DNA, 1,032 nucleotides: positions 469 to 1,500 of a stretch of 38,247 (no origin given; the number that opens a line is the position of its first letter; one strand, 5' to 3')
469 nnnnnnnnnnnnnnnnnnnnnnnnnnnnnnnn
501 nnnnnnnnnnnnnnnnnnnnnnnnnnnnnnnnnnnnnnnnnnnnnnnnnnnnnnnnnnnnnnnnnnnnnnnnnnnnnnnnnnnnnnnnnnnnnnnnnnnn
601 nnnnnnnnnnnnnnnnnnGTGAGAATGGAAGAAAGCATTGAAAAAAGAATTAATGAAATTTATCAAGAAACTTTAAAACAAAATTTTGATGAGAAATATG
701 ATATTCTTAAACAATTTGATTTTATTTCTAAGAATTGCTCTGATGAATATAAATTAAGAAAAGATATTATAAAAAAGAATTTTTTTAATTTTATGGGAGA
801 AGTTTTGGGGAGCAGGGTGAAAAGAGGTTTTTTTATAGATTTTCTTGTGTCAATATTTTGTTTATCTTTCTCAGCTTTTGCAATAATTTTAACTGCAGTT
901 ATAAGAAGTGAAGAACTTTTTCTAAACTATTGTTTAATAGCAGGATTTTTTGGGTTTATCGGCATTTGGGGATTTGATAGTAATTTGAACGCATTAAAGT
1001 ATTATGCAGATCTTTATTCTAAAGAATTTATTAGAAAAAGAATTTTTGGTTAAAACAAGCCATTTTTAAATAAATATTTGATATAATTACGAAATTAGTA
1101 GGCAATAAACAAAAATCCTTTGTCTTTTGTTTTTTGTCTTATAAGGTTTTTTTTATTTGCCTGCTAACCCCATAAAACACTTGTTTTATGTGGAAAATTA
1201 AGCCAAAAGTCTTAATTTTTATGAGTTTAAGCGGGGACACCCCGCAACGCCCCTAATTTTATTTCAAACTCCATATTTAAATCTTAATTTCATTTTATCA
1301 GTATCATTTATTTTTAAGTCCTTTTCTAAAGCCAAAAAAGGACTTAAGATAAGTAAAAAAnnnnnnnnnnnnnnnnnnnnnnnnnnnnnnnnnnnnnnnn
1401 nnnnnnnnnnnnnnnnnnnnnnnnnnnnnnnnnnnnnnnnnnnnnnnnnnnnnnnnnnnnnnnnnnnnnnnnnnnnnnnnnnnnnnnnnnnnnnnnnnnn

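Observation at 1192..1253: Two identical copies of a 62-bp GC-hairpin element 18.9 kb apart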

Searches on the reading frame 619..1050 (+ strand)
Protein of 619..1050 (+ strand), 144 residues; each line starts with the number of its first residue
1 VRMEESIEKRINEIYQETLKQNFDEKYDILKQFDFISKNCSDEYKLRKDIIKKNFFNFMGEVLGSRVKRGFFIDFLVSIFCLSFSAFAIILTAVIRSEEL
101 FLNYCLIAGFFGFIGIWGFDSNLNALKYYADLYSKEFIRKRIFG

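Call 30: search_dna_similar(query=window:619-1050:+, collection=plasmids, mode=protein, max_evalue=0.001, max_rows=60, rows=spread)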
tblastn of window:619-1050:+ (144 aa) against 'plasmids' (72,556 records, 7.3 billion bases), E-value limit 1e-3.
Records with a match: 32; places in all: 32; records where one place covers at least 80% of the query: 32.
Best place of each record, by identity: >=99% 2; 95-99% 23; 90-95% 3; 80-90% 2; 60-80% 1; <60% 1.
By first word of the organism name: Campylobacter 32.
By predicted mobility (MOB-suite, as given by PLSDB): conjugative 32.
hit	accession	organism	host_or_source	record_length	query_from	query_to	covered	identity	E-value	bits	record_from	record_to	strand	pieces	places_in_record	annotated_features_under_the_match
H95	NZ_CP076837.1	Campylobacter jejuni X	Homo sapiens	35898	1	144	100%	99.3%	7e-77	254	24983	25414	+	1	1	hypothetical protein | toprim domain-containing protein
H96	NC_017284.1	Campylobacter jejuni subsp. jejuni IA3902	sheep,aborted placenta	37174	1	144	100%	99.3%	7e-77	254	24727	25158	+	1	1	hypothetical protein | toprim domain-containing protein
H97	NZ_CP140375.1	Campylobacter jejuni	-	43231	1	144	100%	98.6%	2e-76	253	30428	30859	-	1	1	hypothetical protein | toprim domain-containing protein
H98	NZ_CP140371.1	Campylobacter jejuni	-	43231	1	144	100%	98.6%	2e-76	253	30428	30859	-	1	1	hypothetical protein | toprim domain-containing protein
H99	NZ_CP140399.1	Campylobacter jejuni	human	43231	1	144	100%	98.6%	2e-76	253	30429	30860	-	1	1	hypothetical protein | toprim domain-containing protein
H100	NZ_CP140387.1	Campylobacter jejuni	human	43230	1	144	100%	98.6%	2e-76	253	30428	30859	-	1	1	hypothetical protein | toprim domain-containing protein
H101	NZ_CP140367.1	Campylobacter jejuni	human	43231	1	144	100%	98.6%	2e-76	253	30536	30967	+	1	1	hypothetical protein | toprim domain-containing protein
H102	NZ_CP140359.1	Campylobacter jejuni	human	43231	1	144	100%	98.6%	2e-76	253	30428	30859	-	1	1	hypothetical protein | toprim domain-containing protein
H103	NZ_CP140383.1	Campylobacter jejuni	-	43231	1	144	100%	98.6%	2e-76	253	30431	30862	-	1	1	hypothetical protein | toprim domain-containing protein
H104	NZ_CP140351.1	Campylobacter jejuni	-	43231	1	144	100%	98.6%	2e-76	253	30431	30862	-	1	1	hypothetical protein | toprim domain-containing protein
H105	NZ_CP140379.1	Campylobacter jejuni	human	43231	1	144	100%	98.6%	2e-76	253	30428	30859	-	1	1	hypothetical protein | toprim domain-containing protein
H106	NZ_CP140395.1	Campylobacter jejuni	-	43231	1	144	100%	98.6%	2e-76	253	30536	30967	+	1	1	hypothetical protein | toprim domain-containing protein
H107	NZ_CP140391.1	Campylobacter jejuni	human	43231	1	144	100%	98.6%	2e-76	253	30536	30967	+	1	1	hypothetical protein | toprim domain-containing protein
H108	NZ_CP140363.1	Campylobacter jejuni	human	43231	1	144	100%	98.6%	2e-76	253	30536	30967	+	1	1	hypothetical protein | toprim domain-containing protein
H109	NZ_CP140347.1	Campylobacter jejuni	-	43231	1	144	100%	98.6%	2e-76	253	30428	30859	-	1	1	hypothetical protein | toprim domain-containing protein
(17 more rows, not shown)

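Call 36: search_protein_families(library=pfam, proteins=[window:619-1050:+], max_evalue=0.01)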
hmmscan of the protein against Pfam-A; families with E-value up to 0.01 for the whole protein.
window:619-1050:+ (144 aa): 0 families

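Call 44: find_homologous_proteins(query=A2, max_evalue=0.001)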
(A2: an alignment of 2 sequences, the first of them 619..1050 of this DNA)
Query A2 (2 sequences) (144 aa, profile of the alignment): 67 proteins with E <= 0.001 among 655 candidates.
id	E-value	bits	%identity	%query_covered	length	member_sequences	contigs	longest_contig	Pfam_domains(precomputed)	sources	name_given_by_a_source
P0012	2.3e-77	276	47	99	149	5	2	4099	-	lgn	-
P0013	1.5e-72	260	100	99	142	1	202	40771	-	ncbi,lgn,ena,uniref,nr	ncbi:hypothetical protein GTQ17_08430 [Campylobacter jejuni]|uniref:Uncharacterized protein n=1 Tax=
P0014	1.8e-72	260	99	99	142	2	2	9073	-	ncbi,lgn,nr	ncbi:hypothetical protein FU001_08980 [Campylobacter jejuni]|nr:hypothetical protein [Campylobacter 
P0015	3.6e-72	259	99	99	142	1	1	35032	-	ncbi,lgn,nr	ncbi:hypothetical protein JT853_001591 [Campylobacter jejuni]|nr:hypothetical protein [Campylobacter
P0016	4.0e-72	259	99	99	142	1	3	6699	-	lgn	-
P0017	4.3e-72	259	99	99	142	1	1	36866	-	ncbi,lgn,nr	ncbi:hypothetical protein QA355_001637 [Campylobacter jejuni]|nr:hypothetical protein [Campylobacter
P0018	6.0e-72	259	99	99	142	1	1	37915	-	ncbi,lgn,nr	ncbi:hypothetical protein R1N27_001269 [Campylobacter jejuni]|nr:hypothetical protein [Campylobacter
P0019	8.0e-72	258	99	99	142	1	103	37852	-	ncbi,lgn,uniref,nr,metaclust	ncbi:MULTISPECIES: hypothetical protein [Campylobacter]|uniref:Uncharacterized protein n=1 Tax=Campy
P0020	8.3e-72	258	99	99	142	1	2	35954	-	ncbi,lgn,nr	ncbi:TPA: hypothetical protein SF305_001652 [Campylobacter jejuni]|nr:hypothetical protein [Campylob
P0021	9.1e-72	258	99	99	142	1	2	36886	-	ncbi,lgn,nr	ncbi:hypothetical protein JRS84_001668 [Campylobacter jejuni]|nr:hypothetical protein [Campylobacter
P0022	9.6e-72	258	99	99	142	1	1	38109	-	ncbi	-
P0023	1.0e-71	258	99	99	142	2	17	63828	-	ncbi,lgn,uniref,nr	ncbi:hypothetical protein U2S89_08705 (plasmid) [Campylobacter jejuni]|uniref:hypothetical protein n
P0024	1.1e-71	258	99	99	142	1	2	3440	-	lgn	-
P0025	1.2e-71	258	100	98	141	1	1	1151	-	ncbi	ncbi:TPA: hypothetical protein ACSCZW_001801, partial [Campylobacter jejuni]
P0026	2.4e-71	257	98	99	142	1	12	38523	-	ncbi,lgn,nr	ncbi:hypothetical protein HGH68_001647 [Campylobacter jejuni]|nr:hypothetical protein [Campylobacter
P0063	2.4e-57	211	81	99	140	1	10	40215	-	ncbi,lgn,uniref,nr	ncbi:hypothetical protein [Campylobacter coli]|uniref:hypothetical protein n=1 Tax=Campylobacter col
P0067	3.7e-51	191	73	99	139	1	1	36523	-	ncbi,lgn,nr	ncbi:hypothetical protein AT750_09315 [Campylobacter coli]|nr:hypothetical protein [Campylobacter co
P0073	3.0e-44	169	67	99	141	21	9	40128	-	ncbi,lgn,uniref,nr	ncbi:hypothetical protein [Campylobacter coli]|uniref:hypothetical protein n=1 Tax=Campylobacter col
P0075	6.9e-28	115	50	99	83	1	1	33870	-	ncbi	ncbi:hypothetical protein ACXO6L_001778 [Campylobacter jejuni]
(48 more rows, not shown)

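Call 52: find_encoding_contigs(protein=P0073, flank=1500, max_places=2)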
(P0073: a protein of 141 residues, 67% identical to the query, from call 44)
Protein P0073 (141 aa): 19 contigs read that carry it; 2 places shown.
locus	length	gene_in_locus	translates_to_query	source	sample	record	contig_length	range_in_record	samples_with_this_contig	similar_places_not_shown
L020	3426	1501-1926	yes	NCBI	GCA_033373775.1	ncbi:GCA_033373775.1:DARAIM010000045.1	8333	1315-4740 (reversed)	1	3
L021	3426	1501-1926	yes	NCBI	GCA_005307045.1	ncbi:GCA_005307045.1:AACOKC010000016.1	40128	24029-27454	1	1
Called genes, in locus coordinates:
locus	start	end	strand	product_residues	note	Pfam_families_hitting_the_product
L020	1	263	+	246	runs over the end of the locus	-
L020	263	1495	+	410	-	PF13155:Toprim_2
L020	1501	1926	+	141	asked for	-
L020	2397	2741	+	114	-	-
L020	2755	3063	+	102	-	-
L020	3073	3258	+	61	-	-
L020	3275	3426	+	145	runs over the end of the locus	-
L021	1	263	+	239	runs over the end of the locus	-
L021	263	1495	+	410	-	PF13155:Toprim_2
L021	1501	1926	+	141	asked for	-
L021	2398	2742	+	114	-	-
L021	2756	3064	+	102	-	-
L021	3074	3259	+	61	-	-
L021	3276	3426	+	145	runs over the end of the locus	-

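Call 53: find_encoding_contigs(protein=P0067, flank=1500, max_places=1)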
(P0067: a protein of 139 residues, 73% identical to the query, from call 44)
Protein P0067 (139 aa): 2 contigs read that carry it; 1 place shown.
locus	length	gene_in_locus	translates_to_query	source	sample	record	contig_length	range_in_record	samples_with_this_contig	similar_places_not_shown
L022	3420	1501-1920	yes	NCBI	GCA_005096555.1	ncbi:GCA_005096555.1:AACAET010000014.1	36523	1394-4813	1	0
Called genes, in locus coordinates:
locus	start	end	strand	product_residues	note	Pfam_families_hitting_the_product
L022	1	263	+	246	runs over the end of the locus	-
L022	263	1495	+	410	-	PF13155:Toprim_2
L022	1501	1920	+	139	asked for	-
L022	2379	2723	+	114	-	-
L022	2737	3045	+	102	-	-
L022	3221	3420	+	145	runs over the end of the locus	-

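Call 54: find_encoding_contigs(protein=P0063, flank=1500, max_places=1)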
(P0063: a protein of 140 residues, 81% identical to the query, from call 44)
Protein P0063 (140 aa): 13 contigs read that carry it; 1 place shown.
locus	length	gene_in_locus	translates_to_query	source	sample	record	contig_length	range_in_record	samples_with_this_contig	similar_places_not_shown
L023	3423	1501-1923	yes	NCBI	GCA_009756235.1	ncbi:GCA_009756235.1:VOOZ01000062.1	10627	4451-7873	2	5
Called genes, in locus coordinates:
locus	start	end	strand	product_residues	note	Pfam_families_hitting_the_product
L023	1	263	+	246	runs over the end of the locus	-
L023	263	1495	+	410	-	PF13155:Toprim_2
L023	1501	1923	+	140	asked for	-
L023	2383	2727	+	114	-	-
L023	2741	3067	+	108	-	-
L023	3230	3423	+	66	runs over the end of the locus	-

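Call 55: find_encoding_contigs(protein=P0012, flank=1500, max_places=2)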
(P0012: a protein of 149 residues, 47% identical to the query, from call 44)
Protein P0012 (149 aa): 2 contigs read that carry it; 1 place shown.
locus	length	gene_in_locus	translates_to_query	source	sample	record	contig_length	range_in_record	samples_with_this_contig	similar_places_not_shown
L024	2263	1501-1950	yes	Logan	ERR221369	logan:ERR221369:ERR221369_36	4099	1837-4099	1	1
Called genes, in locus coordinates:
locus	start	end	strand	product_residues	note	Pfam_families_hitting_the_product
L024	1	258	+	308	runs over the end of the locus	PF08843:AbiEii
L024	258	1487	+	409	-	PF13155:Toprim_2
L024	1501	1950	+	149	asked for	-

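Call 56: find_encoding_contigs(protein=P0075, flank=1500, max_places=1)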
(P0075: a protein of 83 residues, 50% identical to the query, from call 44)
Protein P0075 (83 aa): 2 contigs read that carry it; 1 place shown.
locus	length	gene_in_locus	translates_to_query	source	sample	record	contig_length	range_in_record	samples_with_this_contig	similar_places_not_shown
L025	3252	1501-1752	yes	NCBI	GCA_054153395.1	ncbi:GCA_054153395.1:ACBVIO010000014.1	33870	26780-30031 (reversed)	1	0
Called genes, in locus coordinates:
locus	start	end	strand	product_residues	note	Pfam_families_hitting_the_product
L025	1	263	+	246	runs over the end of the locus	-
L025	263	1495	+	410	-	PF13155:Toprim_2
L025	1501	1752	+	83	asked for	-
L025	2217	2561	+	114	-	-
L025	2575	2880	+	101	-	-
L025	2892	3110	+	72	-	-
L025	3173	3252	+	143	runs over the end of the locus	-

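Call 67: find_homologous_proteins(query=L022:263-1492:+, max_evalue=1e-20)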
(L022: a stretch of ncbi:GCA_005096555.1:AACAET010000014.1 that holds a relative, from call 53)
Query L022:263-1492:+ (410 aa): 141 proteins with E <= 1e-20 among 6922 candidates; the best 120 are listed.
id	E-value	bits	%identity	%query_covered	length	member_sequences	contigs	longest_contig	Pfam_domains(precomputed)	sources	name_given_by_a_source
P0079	7.1e-265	896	100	100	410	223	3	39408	PF13155.13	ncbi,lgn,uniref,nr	ncbi:TPA: toprim domain-containing protein [Campylobacter jejuni]|uniref:toprim domain-containing pr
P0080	4.5e-241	818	89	100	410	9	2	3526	PF13155.13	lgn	-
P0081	8.4e-236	800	89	99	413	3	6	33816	PF13155.13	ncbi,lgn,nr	ncbi:toprim domain-containing protein [Campylobacter jejuni]|nr:toprim domain-containing protein [Ca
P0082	4.5e-235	798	88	99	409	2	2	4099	PF13155.13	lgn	-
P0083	1.5e-192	658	74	97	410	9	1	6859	PF13155.13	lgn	-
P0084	1.2e-188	645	72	99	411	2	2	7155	PF13155.13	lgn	-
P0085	2.5e-134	466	57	98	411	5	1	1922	PF13155.13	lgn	-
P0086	8.0e-132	458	56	94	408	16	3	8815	PF13155.13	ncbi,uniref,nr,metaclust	ncbi:toprim domain-containing protein [Helicobacter pullorum]|uniref:toprim domain-containing protei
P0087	1.7e-130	454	55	97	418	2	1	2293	PF13155.13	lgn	-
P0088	4.4e-103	363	55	74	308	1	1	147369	PF13155.13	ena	-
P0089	6.2e-103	363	48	92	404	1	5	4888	PF13155.13,PF13362.13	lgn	-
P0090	2.6e-100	354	48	94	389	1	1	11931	PF13155.13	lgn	-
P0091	3.4e-99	351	47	93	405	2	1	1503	PF13155.13,PF13362.13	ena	-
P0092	3.9e-99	350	46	93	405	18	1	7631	PF13155.13,PF13362.13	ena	-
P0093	9.8e-99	349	47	93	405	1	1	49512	PF13155.13,PF13362.13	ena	-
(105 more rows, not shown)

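Call 68: find_encoding_contigs(protein=P0083, flank=3500, max_places=1)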
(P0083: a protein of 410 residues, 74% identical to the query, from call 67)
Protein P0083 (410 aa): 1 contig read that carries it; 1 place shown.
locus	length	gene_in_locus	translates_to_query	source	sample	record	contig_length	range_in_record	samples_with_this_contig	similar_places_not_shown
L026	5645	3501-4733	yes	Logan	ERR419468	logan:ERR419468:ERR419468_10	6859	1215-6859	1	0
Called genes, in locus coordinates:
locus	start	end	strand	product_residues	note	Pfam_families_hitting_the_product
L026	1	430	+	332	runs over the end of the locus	-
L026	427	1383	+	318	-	PF07996:T4SS (faint)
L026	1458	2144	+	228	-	PF07424:TrbM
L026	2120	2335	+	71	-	-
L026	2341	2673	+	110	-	-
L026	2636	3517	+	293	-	PF08843:AbiEii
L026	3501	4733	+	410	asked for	PF13155:Toprim_2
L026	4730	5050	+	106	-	-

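Call 69: find_encoding_contigs(protein=P0084, flank=3500, max_places=1)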
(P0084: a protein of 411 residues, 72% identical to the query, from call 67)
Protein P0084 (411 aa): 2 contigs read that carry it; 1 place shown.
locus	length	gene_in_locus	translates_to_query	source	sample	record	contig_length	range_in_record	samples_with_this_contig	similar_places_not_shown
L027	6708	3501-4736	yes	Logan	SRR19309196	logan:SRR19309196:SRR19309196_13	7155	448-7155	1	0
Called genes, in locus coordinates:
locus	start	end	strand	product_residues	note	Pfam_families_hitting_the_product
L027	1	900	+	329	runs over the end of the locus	-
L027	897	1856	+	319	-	-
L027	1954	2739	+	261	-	PF07424:TrbM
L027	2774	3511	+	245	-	-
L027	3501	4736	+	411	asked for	PF13155:Toprim_2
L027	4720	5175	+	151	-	-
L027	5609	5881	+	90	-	-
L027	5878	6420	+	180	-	PF09643:YopX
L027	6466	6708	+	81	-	?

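Call 70: find_encoding_contigs(protein=P0086, flank=3500, max_places=1)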
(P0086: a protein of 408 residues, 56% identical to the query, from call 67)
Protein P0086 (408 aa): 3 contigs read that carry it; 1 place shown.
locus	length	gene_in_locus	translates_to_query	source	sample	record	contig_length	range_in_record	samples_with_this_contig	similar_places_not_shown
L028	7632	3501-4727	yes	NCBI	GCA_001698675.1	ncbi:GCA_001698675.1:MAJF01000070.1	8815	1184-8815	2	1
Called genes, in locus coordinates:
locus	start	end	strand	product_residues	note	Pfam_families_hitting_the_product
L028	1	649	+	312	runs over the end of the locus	PF07996:T4SS (faint)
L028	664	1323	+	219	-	PF07424:TrbM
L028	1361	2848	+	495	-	PF14284:PcfJ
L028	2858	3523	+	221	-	-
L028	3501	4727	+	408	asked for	PF13155:Toprim_2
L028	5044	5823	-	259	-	-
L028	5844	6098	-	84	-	-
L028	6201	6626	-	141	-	-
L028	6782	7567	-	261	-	-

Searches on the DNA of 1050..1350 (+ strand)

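Call 7: search_dna_similar(query=window:1100-1300:+, collection=plasmids, mode=distant, max_evalue=0.01, max_rows=40)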
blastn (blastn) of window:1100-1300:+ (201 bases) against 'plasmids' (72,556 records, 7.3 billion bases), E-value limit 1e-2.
Records with a match: 32; places in all: 64; records where one place covers at least 80% of the query: 31.
Best place of each record, by identity: >=99% 12; 95-99% 18; 90-95% 2.
By first word of the organism name: Campylobacter 32.
By predicted mobility (MOB-suite, as given by PLSDB): conjugative 32.
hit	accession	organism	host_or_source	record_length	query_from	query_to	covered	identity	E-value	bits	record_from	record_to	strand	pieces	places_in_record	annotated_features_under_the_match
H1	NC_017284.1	Campylobacter jejuni subsp. jejuni IA3902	sheep,aborted placenta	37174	1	201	100%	100.0%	4e-98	363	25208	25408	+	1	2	none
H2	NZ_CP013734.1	Campylobacter coli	organic chicken farm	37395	1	201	100%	100.0%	4e-98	363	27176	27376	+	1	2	none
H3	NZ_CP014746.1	Campylobacter jejuni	chicken,liver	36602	1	201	100%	100.0%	4e-98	363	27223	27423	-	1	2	none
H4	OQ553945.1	Campylobacter jejuni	Homo sapiens,human,feces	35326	1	201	100%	100.0%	4e-98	363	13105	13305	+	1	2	none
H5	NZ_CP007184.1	Campylobacter coli RM1875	-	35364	1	201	100%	99.5%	6e-96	357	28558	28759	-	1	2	none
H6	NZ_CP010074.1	Campylobacter jejuni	Homo sapiens,stool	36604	1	201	100%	99.5%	6e-96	357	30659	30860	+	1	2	none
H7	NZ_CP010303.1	Campylobacter jejuni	Homo sapiens,stool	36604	1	201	100%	99.5%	6e-96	357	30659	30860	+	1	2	none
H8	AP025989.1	Campylobacter jejuni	Homo sapiens,feces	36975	1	201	100%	99.5%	6e-96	357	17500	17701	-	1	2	none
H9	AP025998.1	Campylobacter jejuni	Homo sapiens,feces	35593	1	201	100%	99.5%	6e-96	357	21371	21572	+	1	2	none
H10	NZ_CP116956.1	Campylobacter sp. CFSAN122719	Homo sapiens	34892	1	201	100%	99.5%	6e-96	357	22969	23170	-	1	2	none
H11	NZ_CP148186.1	Campylobacter jejuni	-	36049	1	201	100%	99.5%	6e-96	357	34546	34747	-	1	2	none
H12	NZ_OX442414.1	Campylobacter coli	-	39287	1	201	100%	99.5%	2e-95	355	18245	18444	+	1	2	none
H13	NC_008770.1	Campylobacter jejuni subsp. jejuni 81-176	-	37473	1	201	100%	97.1%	3e-93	348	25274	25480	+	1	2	none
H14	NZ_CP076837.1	Campylobacter jejuni X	Homo sapiens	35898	1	201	100%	97.1%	3e-93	348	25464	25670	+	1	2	none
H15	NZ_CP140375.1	Campylobacter jejuni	-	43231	1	201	100%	97.1%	3e-93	348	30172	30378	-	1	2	none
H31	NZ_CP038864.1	Campylobacter jejuni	mouse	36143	1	195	97%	93.4%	2e-75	288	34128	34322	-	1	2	none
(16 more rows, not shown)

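Call 46: get_annotated_region(hit=H31, flank=400)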
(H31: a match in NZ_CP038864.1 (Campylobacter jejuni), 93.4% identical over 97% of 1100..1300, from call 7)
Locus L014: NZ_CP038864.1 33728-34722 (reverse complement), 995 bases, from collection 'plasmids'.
description: Campylobacter jejuni strain SCJK2 plasmid p2, complete sequence
organism: Campylobacter jejuni (NCBI taxid 197)
taxonomy: Bacteria; Campylobacterota; Epsilonproteobacteria; Campylobacterales; Campylobacteraceae; Campylobacter; Campylobacter jejuni
host: -; source: mouse; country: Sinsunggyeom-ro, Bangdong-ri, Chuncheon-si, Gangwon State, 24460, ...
typing (MOB-suite, as given by PLSDB): conjugative; replicon rep_cluster_1502; relaxase MOBP; mating-pair formation MPF_T
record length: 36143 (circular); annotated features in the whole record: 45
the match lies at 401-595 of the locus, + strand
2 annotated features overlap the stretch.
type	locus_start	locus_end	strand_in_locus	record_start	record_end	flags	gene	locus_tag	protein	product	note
CDS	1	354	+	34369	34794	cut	-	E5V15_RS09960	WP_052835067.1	hypothetical protein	-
CDS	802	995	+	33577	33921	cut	-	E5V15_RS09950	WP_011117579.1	hypothetical protein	-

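Call 48: get_annotated_region(hit=H5, flank=400)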
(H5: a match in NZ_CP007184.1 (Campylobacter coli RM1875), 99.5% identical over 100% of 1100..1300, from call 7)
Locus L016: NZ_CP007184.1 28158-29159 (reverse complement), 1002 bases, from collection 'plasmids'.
description: Campylobacter coli RM1875 plasmid pRM1875_35kb, complete sequence
organism: Campylobacter coli RM1875 (NCBI taxid 1183378)
taxonomy: Bacteria; Campylobacterota; Epsilonproteobacteria; Campylobacterales; Campylobacteraceae; Campylobacter; Campylobacter coli; Campylobacter coli RM1875
host: -; source: -; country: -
typing (MOB-suite, as given by PLSDB): conjugative; replicon rep_cluster_1502; relaxase MOBP; mating-pair formation MPF_T
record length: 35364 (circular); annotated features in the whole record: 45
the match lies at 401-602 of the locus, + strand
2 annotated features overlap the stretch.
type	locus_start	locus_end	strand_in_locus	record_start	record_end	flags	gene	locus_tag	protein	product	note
CDS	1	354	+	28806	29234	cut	-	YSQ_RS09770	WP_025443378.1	hypothetical protein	-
CDS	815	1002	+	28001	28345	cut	-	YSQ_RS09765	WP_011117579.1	hypothetical protein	-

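Call 50: get_annotated_region(hit=H6, flank=400)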
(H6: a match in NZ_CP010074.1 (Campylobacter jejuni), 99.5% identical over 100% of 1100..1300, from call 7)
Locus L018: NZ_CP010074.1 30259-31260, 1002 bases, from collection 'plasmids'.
description: Campylobacter jejuni subsp. jejuni strain 01-1512 plasmid pCj2, complete sequence
organism: Campylobacter jejuni (NCBI taxid 32022)
taxonomy: Bacteria; Campylobacterota; Epsilonproteobacteria; Campylobacterales; Campylobacteraceae; Campylobacter; Campylobacter jejuni
host: -; source: Homo sapiens,stool; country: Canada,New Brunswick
typing (MOB-suite, as given by PLSDB): conjugative; replicon rep_cluster_1502; relaxase MOBP; mating-pair formation MPF_T
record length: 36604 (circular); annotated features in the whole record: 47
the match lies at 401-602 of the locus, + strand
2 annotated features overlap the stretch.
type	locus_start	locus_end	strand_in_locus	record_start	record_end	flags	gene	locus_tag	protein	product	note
CDS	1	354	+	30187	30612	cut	-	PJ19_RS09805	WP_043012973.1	hypothetical protein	-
CDS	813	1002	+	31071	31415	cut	-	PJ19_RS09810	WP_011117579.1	hypothetical protein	-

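Call 82: search_rna_families(source=window, start=1050, end=1350, threshold=evalue, max_evalue=5)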
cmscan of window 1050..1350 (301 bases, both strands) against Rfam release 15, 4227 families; matches with E-value up to 5: 7.
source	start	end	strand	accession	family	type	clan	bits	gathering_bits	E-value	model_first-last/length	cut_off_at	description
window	1218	1350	-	RF01774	rpsL_ricks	Cis-reg; leader;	-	25.5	60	0.64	1-131/131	no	Rickettsia rpsL leader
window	1094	1168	+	RF03573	mir-1954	Gene; miRNA;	-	22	99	0.017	1-82/82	no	mir-1954 microRNA precursor family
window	1230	1350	-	RF01005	MIR530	Gene; miRNA;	-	19.2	85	0.25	47-172/172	5'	MIR530 microRNA precursor family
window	1094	1201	+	RF01470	rli38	Gene; sRNA;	-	18.1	49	3.6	1-150/150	no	Listeria sRNA rli38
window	1166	1244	+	RF00553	SCARNA1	Gene; snRNA; snoRNA; scaRNA;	-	17.2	45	1.7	1-166/166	no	Small Cajal body specific RNA 1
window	1298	1350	-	RF04209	MIR7533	Gene; miRNA;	-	12.7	230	3.5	105-157/249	5'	MIR7533 microRNA precursor family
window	1178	1302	-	RF02546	LSU_trypano_mito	Gene; rRNA;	CL00112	11.5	60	2.8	192-561/561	no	Trypanosomatid mitochondrial large subunit ribosomal RNA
